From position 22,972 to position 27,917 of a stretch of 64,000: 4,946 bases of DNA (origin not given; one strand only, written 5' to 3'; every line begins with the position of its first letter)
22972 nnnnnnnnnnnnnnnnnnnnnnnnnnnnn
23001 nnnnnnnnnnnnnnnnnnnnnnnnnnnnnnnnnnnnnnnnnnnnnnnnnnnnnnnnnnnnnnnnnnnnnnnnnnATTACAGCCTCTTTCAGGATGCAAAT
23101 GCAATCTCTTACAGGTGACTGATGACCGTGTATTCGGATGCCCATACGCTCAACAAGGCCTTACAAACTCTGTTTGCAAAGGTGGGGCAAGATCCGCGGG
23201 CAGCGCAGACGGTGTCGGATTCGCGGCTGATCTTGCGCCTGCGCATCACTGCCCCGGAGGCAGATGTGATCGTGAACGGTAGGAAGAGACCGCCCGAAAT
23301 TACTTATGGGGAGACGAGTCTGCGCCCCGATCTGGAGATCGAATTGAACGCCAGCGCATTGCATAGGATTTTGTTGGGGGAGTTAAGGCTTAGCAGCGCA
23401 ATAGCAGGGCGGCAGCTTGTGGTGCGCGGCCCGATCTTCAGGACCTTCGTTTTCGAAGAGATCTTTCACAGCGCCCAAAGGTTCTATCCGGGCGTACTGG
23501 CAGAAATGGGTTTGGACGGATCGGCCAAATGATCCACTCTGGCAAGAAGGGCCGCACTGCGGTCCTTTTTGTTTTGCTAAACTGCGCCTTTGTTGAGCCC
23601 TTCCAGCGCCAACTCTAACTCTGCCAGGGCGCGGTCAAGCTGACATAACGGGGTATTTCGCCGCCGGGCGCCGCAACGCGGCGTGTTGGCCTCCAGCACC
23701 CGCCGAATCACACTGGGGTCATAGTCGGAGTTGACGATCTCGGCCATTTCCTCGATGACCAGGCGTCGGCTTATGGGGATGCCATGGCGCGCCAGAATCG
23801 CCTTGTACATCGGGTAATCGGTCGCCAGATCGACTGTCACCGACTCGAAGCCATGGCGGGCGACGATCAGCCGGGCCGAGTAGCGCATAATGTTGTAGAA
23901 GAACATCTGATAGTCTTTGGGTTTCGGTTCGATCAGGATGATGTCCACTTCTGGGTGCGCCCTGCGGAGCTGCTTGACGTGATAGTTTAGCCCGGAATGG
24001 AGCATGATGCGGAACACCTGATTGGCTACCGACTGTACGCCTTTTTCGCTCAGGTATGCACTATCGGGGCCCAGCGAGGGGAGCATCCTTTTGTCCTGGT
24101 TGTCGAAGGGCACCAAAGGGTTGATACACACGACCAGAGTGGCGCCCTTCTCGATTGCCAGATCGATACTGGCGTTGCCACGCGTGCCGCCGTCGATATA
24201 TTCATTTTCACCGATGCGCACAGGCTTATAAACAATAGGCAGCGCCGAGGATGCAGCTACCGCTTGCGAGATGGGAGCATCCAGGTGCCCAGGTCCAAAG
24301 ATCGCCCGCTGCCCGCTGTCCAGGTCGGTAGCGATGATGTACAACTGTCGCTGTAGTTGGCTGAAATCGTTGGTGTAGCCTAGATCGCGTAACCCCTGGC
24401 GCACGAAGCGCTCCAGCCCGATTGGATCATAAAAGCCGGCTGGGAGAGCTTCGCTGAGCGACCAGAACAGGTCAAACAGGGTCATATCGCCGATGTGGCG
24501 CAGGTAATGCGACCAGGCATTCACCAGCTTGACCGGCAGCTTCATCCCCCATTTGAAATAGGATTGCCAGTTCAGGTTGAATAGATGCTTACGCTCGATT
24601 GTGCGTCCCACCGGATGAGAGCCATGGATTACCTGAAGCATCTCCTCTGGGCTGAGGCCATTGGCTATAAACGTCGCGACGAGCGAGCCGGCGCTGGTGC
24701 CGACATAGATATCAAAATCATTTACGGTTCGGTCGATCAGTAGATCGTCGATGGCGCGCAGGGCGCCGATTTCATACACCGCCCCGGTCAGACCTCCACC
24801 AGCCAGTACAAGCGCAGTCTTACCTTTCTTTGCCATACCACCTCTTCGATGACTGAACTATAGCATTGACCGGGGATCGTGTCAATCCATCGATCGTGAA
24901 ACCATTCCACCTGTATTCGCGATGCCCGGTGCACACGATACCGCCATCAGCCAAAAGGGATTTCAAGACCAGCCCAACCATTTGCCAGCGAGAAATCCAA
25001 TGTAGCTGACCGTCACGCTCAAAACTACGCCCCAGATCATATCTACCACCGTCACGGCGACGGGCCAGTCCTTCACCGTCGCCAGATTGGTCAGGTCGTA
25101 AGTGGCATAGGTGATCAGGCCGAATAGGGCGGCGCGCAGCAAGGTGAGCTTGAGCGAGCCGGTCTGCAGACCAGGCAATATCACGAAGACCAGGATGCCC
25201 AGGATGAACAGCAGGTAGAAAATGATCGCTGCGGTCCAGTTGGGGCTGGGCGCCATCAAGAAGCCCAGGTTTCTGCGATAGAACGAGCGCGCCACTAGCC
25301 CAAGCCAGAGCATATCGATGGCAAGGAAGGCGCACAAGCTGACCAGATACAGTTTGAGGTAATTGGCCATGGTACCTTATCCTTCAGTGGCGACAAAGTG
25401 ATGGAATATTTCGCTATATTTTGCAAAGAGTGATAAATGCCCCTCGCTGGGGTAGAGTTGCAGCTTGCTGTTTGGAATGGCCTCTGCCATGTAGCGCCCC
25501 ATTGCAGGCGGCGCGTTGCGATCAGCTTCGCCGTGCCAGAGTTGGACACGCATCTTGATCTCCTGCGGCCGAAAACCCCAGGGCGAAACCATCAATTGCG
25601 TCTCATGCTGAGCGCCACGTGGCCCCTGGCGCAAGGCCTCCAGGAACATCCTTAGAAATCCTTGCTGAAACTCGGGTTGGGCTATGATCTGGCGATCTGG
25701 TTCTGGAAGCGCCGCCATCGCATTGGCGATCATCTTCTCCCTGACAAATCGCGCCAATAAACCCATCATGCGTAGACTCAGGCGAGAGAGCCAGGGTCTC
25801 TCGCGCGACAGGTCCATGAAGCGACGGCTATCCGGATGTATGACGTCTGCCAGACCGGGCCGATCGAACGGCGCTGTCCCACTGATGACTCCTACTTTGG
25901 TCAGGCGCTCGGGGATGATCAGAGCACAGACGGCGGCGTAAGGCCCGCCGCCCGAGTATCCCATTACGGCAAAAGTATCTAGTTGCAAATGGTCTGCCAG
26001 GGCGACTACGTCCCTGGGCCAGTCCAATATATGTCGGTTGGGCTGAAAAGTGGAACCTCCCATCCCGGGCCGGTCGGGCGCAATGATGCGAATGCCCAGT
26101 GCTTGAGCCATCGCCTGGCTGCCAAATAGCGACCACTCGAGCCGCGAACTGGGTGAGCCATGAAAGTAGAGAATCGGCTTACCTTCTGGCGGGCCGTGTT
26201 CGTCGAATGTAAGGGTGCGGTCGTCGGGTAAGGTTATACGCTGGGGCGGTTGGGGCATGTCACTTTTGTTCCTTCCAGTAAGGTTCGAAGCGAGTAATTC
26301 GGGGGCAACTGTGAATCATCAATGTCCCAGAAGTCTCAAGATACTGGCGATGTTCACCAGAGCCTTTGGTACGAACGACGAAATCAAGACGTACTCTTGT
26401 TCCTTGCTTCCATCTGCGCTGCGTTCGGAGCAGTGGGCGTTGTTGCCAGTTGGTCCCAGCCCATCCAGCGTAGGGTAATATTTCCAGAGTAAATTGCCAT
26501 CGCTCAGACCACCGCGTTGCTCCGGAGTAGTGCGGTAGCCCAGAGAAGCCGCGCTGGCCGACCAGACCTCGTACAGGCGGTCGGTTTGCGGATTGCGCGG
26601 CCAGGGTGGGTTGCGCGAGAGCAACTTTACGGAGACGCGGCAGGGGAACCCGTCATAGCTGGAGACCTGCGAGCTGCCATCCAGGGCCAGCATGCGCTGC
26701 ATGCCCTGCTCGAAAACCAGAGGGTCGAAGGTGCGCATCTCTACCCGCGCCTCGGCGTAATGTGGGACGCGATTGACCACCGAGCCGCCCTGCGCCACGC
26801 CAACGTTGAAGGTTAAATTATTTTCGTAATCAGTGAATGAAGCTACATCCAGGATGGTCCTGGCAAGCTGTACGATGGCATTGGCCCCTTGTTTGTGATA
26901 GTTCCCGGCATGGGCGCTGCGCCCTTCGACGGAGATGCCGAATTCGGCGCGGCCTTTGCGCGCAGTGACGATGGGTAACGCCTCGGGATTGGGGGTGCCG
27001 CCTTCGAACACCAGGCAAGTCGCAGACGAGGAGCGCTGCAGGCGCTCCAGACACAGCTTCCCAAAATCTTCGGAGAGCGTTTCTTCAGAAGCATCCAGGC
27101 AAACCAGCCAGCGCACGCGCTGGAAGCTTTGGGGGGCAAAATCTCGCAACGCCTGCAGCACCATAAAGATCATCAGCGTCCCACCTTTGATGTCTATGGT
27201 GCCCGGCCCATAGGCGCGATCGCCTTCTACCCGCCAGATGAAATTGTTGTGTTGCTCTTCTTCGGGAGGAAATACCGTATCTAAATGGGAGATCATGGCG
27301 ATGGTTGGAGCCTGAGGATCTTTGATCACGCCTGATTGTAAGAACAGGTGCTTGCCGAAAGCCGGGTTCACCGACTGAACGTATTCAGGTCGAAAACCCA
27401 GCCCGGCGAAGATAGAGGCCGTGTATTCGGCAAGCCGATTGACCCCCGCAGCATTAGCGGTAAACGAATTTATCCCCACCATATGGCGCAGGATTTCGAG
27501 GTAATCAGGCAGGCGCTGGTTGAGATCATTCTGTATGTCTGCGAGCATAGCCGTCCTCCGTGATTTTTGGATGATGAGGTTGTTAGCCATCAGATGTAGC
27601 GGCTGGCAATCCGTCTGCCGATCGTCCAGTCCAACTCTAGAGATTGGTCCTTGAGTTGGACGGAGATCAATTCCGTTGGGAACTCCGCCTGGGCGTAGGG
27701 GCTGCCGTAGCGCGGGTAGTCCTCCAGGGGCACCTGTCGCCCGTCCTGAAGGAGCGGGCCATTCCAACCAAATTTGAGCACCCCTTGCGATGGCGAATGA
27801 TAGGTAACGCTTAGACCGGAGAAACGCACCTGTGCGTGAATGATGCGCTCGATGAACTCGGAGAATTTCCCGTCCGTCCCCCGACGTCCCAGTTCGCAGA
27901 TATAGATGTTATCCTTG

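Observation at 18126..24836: Compact lipid-remodelling cluster: SCP2 - AAR-like reductase - atypical SDR - PlsC-type acyltransferase - SCP2, converging on a patatin lipase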

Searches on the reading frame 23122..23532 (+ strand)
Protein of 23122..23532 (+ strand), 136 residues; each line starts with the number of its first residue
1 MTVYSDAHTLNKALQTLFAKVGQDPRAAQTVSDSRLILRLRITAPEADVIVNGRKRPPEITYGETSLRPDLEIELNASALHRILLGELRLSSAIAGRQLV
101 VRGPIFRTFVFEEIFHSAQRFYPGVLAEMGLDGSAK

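Call 3: search_protein_families(library=pfam, proteins=[window:23122-23532:+], max_evalue=0.01)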
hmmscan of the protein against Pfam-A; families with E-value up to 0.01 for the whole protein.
window:23122-23532:+ (136 aa): 1 family
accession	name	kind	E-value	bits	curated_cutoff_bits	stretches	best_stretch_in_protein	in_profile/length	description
PF02036.22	SCP2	-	0.00037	21.2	21.3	1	18-114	5-99/101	SCP-2 sterol transfer family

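Call 4: search_protein_families(library=ncbifam, proteins=[window:23122-23532:+], max_evalue=0.01)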
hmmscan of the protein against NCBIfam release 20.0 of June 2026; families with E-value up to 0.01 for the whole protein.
window:23122-23532:+ (136 aa): 0 families

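Call 105: search_protein_families(library=padloc, proteins=[window:23122-23532:+], max_evalue=0.001)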
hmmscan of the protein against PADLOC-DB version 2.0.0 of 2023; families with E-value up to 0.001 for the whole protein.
window:23122-23532:+ (136 aa): 0 families

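Call 108: search_solved_structures(query=A8, max_evalue=1)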
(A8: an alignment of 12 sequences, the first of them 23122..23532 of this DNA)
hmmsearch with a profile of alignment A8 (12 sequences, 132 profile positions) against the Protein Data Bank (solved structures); distinct sequences matched with E-value up to 1: 16.
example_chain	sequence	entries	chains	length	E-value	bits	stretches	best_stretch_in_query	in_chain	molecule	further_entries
4jgx_A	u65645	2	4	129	8.5e-05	25.8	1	29-121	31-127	Fatty acid-binding protein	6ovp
1ikt_A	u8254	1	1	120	0.00031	24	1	48-118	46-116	ESTRADIOL 17 BETA-DEHYDROGENASE 4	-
6z1w_A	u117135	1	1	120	0.0004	23.6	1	48-118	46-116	Peroxisomal multifunctional enzyme type 2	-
8af2_A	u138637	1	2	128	0.00041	23.6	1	49-118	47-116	Enoyl-CoA hydratase 2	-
6z1x_A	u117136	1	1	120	0.00051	23.3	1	48-118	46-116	Peroxisomal multifunctional enzyme type 2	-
8af3_A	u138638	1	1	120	0.00066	22.9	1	49-118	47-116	Enoyl-CoA hydratase 2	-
7tl5_A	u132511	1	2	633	0.032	17.5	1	69-112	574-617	Lactamase_B domain-containing protein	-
4uei_A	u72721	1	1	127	0.036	17.3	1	51-119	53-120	STEROL CARRIER PROTEIN 2/3-OXOACYL-COA THIOLASE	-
4nur_A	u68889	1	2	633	0.053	16.8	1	38-114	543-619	PSdsA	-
1c44_A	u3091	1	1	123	0.21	14.8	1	66-115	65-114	PROTEIN (STEROL CARRIER PROTEIN 2)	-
2ksh_A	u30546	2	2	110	0.22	14.8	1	53-110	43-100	Sterol carrier protein 2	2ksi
1pz4_A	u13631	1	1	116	0.23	14.7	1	38-110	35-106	sterol carrier protein 2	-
2c0l_B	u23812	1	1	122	0.53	13.5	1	66-115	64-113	NONSPECIFIC LIPID-TRANSFER PROTEIN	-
1qnd_A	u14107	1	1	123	0.54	13.5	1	66-115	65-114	NONSPECIFIC LIPID-TRANSFER PROTEIN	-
2yhe_A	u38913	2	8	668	0.69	13.1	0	49-117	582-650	SEC-ALKYL SULFATASE | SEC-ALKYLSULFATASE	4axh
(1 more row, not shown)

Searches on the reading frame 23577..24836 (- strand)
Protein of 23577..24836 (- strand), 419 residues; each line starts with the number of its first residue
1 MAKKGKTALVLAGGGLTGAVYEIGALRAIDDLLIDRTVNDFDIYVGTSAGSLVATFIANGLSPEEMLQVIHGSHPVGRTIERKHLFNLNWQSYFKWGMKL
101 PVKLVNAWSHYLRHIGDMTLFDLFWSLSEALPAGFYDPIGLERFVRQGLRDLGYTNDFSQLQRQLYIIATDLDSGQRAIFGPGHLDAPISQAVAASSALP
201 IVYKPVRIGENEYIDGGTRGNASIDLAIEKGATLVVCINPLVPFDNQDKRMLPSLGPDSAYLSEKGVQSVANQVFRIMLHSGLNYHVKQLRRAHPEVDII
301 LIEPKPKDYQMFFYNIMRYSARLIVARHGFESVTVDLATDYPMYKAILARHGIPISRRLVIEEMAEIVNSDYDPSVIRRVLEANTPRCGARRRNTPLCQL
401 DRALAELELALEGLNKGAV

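Call 3: search_protein_families(library=pfam, proteins=[window:23577-24836:-], max_evalue=0.01)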
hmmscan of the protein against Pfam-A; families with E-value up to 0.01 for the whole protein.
window:23577-24836:- (419 aa): 1 family
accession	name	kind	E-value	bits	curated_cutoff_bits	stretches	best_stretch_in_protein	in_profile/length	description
PF01734.28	Patatin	-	1.1e-27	97.9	27.7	1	9-228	1-191/191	Patatin-like phospholipase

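Call 4: search_protein_families(library=ncbifam, proteins=[window:23577-24836:-], max_evalue=0.01)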
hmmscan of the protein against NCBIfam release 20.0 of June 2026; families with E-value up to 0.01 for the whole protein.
window:23577-24836:- (419 aa): 4 families
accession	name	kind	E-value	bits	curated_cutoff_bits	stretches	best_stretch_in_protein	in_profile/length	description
NF041079.1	CBASS_lipase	equivalog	1.6e-11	44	200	1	8-222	3-179/317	CBASS cGAMP-activated phospholipase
NF053870.1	DS2_1_antiphage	equivalog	6.3e-10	38.9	400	1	9-68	3-61/299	anti-phage phospholipase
NF043045.1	T4SS_VpdC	equivalog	7e-09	34.3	1000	1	161-234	439-513/880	Dot/Icm T4SS effector VpdC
NF007623.0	PRK10279.1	equivalog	1.4e-05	24.5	272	1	147-239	91-179/301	patatin-like phospholipase RssA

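Call 105: search_protein_families(library=padloc, proteins=[window:23577-24836:-], max_evalue=0.001)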
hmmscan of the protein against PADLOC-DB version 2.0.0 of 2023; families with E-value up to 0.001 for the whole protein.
window:23577-24836:- (419 aa): 3 families
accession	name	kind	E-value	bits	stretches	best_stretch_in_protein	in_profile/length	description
PDLC00758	Effector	-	2.3e-14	51.4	1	8-222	8-187/331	Phospholipase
PDLC00757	Effector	-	4.5e-13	47.3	1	7-70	11-73/331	Phospholipase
PDLC00755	Effector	-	1.9e-09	35.1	1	7-69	12-73/311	Phospholipase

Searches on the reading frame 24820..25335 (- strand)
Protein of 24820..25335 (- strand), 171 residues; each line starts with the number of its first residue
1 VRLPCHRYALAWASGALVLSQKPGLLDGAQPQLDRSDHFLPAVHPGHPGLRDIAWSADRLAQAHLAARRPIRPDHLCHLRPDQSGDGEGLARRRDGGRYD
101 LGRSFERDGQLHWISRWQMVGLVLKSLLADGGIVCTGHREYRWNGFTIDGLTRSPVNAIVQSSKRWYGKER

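Call 94: search_protein_families(library=pfam, proteins=[window:24820-25335:-], max_evalue=0.00001)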
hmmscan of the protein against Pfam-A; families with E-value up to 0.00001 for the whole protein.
window:24820-25335:- (171 aa): 0 families

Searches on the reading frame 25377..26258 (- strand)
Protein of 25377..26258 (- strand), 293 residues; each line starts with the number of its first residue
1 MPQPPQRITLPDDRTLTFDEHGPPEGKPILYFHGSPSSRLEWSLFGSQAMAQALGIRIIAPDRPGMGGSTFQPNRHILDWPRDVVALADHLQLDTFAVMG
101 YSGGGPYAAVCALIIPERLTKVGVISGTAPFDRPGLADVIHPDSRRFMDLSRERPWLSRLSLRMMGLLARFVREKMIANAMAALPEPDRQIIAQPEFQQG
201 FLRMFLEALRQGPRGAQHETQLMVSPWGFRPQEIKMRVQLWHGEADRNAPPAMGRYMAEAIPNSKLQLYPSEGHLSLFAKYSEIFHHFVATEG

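Call 3: search_protein_families(library=pfam, proteins=[window:25377-26258:-], max_evalue=0.01)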
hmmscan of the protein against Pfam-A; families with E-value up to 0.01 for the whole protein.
window:25377-26258:- (293 aa): 3 families
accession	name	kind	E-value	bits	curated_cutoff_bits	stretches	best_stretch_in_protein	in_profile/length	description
PF00561.26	Abhydrolase_1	-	2.2e-18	67.2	25.8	1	27-278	1-242/245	alpha/beta hydrolase fold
PF12697.13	Abhydrolase_6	-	3.9e-16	60.8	26.3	1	29-278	1-208/217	Alpha/beta hydrolase family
PF12146.15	Hydrolase_4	-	0.00012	21.9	27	1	53-275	29-233/239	Serine aminopeptidase, S33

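Call 4: search_protein_families(library=ncbifam, proteins=[window:25377-26258:-], max_evalue=0.01)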
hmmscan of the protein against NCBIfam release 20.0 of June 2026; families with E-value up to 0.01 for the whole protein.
window:25377-26258:- (293 aa): 27 families (the best 25 are shown)
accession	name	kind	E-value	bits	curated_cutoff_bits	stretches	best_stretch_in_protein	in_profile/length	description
NF051488.1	bifunc_PcaDC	exception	1.5e-15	57.2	390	2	25-132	11-116/375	bifunctional 3-oxoadipate enol-lactonase/4-carboxymuconolactone decarboxylase PcaDC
TIGR02427.1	protocat_pcaD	equivalog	7.1e-14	51.8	255.85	1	16-129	2-114/251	3-oxoadipate enol-lactonase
NF050089.1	i_nPHAscl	equivalog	2.7e-13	49.7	300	1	8-124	1-114/288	intracellular short-chain-length polyhydroxyalkanoate depolymerase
NF045632.1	hydroxlase_HsaD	equivalog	3.3e-10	39.4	400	1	12-283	20-279/290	4,5:9,10-diseco-3-hydroxy-5,9,17-trioxoandrosta-1(10),2-diene-4-oate hydrolase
NF011457.0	PRK14875.1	equivalog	5.7e-10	38.7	307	1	12-127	118-231/372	acetoin dehydrogenase dihydrolipoyllysine-residue acetyltransferase subunit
TIGR03056.1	bchO_mg_che_rel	equivalog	4.9e-09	35.6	172.55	1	19-275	21-260/278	alpha/beta fold hydrolase BchO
TIGR01250.1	pro_imino_pep_2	subfamily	6.2e-08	32.5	167.65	1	17-123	15-125/288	proline iminopeptidase-family hydrolase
TIGR03695.1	menH_SHCHC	equivalog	1.9e-07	30.8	208.55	1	27-278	3-237/252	2-succinyl-6-hydroxy-2,4-cyclohexadiene-1-carboxylate synthase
NF051487.1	bifunc_PcaCD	exception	5.5e-07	29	430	1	230-282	349-401/413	bifunctional 4-carboxymuconolactone decarboxylase/3-oxoadipate enol-lactonase PcaCD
NF052610.1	macro_16_ester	equivalog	7.1e-07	28.8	420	1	15-127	12-127/281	alpha/beta fold macrolide esterase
TIGR01249.1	pro_imino_pep_1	equivalog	1.5e-06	27.6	259.75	1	11-122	12-123/307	prolyl aminopeptidase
NF002873.0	PRK03204.1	equivalog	2.5e-06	27.1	466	1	25-130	33-135/286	haloalkane dehalogenase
NF045945.1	ProImpepLactob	equivalog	2.7e-06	27.1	400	1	25-109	26-112/293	proline iminopeptidase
TIGR03343.1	biphenyl_bphD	equivalog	4.5e-06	26.1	462.15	1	25-278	29-266/282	2-hydroxy-6-oxo-6-phenylhexa-2,4-dienoate hydrolase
TIGR03611.1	RutD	equivalog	9.1e-06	25.2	238.5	1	57-128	41-114/258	pyrimidine utilization protein D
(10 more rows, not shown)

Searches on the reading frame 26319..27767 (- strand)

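Call 22: search_protein_families(library=pfam, proteins=[window:26319-27767:-], max_evalue=0.001)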
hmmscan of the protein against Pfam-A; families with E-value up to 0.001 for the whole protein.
window:26319-27767:- (482 aa): 2 families
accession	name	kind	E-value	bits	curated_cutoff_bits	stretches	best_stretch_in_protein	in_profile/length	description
PF07687.19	M20_dimer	-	1.4e-15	57.6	21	1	268-354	1-90/107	Peptidase dimerisation domain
PF01546.33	Peptidase_M20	-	9e-15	55.6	24.6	1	159-448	3-185/206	Peptidase family M20/M25/M40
